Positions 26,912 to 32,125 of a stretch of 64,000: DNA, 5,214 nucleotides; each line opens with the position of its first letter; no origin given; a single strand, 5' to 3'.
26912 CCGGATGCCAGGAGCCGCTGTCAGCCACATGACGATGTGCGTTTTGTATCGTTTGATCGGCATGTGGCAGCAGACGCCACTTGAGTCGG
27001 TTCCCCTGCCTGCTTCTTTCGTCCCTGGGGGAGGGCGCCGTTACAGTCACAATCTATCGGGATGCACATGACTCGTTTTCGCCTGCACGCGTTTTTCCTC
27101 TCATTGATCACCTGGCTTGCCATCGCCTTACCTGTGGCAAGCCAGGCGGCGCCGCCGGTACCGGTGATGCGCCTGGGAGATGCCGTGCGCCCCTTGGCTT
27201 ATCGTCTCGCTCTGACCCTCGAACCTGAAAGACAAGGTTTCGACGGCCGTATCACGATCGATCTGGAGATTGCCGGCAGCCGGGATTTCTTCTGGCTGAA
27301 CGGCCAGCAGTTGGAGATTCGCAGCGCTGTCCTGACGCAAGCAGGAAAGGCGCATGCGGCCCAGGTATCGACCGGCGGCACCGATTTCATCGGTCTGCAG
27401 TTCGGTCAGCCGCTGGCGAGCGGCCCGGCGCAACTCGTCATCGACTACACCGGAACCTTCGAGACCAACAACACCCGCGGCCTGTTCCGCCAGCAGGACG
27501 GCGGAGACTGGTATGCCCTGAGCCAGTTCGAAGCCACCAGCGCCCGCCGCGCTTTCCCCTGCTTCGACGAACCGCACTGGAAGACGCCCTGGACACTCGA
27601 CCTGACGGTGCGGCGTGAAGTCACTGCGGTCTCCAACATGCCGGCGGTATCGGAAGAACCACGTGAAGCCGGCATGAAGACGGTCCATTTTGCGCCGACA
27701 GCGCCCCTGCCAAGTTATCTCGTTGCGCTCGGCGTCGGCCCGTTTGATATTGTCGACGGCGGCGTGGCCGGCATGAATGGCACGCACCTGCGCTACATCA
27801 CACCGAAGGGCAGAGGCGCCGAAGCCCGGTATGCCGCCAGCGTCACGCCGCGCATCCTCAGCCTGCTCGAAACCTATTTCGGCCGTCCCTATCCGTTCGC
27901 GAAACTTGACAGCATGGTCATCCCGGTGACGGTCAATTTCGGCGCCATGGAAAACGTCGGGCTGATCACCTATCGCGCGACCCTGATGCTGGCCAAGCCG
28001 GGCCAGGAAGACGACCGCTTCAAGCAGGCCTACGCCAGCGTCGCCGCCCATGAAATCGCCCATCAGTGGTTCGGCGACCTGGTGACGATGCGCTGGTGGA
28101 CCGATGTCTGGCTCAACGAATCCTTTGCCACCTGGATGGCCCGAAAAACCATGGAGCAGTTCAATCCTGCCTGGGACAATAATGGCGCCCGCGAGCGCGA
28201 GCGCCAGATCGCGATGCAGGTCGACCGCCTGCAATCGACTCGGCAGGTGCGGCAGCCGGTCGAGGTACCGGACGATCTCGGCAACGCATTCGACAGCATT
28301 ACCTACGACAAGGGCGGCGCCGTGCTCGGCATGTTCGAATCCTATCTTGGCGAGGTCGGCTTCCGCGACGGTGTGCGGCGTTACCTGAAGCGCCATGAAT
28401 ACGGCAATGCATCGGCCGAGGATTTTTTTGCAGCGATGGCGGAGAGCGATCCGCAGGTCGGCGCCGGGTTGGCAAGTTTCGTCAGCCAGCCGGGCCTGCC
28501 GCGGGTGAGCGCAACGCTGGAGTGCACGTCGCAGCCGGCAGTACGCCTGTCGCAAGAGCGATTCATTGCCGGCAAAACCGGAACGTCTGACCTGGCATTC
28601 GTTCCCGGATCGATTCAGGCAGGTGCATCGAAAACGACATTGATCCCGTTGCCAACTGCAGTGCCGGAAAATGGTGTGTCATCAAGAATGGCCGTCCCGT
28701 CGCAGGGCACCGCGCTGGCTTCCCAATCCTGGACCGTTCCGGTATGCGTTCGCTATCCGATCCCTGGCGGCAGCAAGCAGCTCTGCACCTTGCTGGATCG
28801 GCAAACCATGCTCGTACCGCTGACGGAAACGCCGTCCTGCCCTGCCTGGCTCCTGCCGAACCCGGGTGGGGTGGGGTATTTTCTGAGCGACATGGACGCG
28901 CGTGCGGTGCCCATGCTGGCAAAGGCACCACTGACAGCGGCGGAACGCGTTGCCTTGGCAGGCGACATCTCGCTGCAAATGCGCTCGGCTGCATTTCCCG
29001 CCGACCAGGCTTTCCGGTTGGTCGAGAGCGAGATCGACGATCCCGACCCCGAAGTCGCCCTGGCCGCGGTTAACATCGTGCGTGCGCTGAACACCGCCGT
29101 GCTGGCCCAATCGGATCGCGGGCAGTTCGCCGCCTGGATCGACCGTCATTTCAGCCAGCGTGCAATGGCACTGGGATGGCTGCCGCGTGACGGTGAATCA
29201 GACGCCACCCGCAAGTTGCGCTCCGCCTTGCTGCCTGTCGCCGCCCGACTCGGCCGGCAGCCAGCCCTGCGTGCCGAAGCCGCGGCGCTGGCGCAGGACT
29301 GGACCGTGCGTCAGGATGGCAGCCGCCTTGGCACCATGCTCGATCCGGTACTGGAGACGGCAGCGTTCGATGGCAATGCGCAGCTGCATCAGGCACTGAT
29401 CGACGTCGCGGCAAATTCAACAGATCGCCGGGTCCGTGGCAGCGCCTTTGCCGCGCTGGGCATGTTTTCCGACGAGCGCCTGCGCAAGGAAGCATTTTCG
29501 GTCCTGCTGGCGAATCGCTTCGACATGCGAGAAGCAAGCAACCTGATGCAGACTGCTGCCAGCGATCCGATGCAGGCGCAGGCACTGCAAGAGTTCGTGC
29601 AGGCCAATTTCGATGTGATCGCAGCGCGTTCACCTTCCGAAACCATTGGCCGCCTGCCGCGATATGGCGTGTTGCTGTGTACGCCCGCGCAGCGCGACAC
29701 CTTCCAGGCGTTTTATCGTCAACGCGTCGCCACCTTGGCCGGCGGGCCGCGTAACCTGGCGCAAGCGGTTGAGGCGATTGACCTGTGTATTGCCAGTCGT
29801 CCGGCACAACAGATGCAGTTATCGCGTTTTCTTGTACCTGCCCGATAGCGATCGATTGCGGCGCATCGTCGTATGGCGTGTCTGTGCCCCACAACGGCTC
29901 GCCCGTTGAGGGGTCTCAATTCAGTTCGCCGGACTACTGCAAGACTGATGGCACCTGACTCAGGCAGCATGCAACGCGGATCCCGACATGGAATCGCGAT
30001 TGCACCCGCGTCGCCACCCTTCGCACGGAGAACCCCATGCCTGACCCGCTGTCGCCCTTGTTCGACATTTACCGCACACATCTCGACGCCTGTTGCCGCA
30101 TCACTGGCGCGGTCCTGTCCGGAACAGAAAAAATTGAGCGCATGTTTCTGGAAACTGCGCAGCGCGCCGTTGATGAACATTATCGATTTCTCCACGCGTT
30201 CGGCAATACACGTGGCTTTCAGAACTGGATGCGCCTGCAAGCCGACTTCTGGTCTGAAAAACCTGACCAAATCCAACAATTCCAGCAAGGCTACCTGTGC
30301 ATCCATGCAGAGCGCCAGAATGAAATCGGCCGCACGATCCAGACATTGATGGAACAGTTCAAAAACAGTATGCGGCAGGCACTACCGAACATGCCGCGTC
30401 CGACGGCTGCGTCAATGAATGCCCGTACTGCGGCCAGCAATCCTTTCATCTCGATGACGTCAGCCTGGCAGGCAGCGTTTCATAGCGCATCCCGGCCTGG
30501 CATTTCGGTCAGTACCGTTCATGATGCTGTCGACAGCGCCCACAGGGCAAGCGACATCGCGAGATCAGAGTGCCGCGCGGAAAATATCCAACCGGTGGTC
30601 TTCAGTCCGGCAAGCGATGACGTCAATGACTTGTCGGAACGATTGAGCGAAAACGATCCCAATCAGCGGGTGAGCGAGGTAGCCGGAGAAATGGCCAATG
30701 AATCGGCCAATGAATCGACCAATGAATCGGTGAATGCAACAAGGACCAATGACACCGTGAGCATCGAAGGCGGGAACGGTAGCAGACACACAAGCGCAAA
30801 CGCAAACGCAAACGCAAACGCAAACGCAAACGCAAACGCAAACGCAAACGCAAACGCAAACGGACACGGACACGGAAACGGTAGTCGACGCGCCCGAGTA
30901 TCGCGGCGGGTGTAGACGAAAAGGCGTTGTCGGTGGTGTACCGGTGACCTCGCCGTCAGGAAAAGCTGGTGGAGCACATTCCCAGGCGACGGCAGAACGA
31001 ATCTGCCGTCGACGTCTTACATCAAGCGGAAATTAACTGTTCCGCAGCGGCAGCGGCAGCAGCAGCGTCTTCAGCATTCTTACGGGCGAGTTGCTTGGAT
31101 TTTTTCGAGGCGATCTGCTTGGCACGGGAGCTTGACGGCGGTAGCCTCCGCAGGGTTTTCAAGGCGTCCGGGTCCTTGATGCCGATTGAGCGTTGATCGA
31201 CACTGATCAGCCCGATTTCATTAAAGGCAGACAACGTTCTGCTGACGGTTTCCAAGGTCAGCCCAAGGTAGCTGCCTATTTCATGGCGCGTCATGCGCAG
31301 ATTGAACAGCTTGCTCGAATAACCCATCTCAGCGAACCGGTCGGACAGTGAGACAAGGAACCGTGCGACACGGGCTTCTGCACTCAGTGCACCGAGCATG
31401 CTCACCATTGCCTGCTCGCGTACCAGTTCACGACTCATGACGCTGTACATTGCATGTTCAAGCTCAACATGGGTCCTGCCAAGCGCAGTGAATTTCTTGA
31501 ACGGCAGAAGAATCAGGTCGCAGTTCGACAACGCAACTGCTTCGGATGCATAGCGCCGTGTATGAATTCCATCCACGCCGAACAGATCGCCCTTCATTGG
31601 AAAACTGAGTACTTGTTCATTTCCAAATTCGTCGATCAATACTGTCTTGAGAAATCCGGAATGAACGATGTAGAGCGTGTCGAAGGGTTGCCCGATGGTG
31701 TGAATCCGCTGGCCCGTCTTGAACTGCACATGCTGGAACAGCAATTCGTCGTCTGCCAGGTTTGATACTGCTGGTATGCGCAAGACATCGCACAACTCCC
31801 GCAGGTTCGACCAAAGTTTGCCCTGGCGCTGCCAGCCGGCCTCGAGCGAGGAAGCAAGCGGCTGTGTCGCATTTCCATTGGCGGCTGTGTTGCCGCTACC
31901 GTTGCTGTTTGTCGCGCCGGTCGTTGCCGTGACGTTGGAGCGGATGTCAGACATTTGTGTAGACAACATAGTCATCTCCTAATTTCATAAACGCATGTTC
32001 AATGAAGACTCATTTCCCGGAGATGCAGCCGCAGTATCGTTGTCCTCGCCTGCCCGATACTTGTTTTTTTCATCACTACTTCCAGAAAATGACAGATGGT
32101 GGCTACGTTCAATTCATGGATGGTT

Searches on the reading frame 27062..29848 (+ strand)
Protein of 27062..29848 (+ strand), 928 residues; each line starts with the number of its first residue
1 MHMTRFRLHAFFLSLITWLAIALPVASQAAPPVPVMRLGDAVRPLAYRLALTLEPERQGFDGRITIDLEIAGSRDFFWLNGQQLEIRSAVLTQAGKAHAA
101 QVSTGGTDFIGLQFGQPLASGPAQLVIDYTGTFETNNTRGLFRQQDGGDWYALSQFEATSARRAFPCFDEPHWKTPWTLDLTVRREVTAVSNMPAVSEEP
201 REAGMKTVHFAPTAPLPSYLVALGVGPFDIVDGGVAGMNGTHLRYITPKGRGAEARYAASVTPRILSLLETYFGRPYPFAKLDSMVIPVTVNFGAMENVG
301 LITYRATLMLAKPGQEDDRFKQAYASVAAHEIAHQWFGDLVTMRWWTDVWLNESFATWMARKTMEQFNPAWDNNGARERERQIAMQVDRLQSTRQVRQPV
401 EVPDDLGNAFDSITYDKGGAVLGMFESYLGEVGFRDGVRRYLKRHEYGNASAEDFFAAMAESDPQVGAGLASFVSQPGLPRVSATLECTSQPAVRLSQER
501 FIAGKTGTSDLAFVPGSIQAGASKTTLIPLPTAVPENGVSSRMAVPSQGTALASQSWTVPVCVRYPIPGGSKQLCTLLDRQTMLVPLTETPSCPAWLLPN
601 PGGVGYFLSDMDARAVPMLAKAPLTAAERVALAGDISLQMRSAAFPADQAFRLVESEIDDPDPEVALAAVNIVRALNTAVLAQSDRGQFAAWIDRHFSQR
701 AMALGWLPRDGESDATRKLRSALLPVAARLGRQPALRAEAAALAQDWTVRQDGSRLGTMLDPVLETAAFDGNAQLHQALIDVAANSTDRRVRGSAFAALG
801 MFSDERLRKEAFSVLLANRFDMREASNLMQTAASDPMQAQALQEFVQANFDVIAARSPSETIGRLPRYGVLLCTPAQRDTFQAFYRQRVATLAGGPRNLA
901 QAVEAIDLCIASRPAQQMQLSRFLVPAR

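Call 33: search_protein_families(library=pfam, proteins=[window:27062-29848:+])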
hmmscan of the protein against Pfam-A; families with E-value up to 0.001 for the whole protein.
window:27062-29848:+ (928 aa): 3 families
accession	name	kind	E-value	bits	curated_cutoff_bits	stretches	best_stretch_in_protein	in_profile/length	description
PF01433.26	Peptidase_M1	-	1.3e-63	215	27.7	1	257-472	1-213/218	Peptidase family M1 domain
PF17900.6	Peptidase_M1_N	-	1.3e-34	120.3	25.8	1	44-220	2-186/186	Peptidase M1 N-terminal domain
PF11838.14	ERAP1_C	-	1.1e-33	117.5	38.2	1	596-907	1-317/318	ERAP1-like C-terminal domain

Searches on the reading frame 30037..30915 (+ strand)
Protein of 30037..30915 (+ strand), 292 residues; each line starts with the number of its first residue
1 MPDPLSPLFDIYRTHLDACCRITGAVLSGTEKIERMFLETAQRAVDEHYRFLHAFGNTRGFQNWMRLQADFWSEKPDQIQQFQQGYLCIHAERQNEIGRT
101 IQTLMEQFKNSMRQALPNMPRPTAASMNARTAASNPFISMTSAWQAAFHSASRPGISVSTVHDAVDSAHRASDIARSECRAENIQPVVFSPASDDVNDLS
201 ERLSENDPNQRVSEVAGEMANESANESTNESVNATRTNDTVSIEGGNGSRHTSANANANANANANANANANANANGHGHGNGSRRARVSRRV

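Call 33: search_protein_families(library=pfam, proteins=[window:30037-30915:+])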
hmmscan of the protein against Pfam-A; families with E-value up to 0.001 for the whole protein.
window:30037-30915:+ (292 aa): 1 family
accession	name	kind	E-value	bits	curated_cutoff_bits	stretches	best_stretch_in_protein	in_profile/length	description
PF09361.15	Phasin_2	-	0.00027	21.5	24.9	1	13-74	8-69/100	Phasin protein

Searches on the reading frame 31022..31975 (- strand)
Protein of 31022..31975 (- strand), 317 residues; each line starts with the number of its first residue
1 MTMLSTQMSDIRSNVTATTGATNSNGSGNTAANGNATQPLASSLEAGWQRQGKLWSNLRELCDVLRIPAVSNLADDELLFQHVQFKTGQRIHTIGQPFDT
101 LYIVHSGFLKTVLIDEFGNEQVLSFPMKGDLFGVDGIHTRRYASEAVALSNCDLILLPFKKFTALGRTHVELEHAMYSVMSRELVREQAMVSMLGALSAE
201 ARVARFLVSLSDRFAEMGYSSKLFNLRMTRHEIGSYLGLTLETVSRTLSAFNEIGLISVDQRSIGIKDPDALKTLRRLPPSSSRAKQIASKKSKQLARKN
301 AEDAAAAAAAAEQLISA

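Call 33: search_protein_families(library=pfam, proteins=[window:31022-31975:-])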
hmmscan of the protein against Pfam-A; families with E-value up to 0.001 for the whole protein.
window:31022-31975:- (317 aa): 3 families
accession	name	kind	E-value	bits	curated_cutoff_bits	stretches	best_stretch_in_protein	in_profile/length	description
PF13545.12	HTH_Crp_2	-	1e-18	67.5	27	1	201-274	1-69/70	Crp-like helix-turn-helix domain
PF00027.35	cNMP_binding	-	1.9e-14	53.8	27.5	1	83-167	2-87/89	Cyclic nucleotide-binding domain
PF00325.26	Crp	-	3.6e-12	46.2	21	1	226-257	1-32/32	Bacterial regulatory proteins, crp family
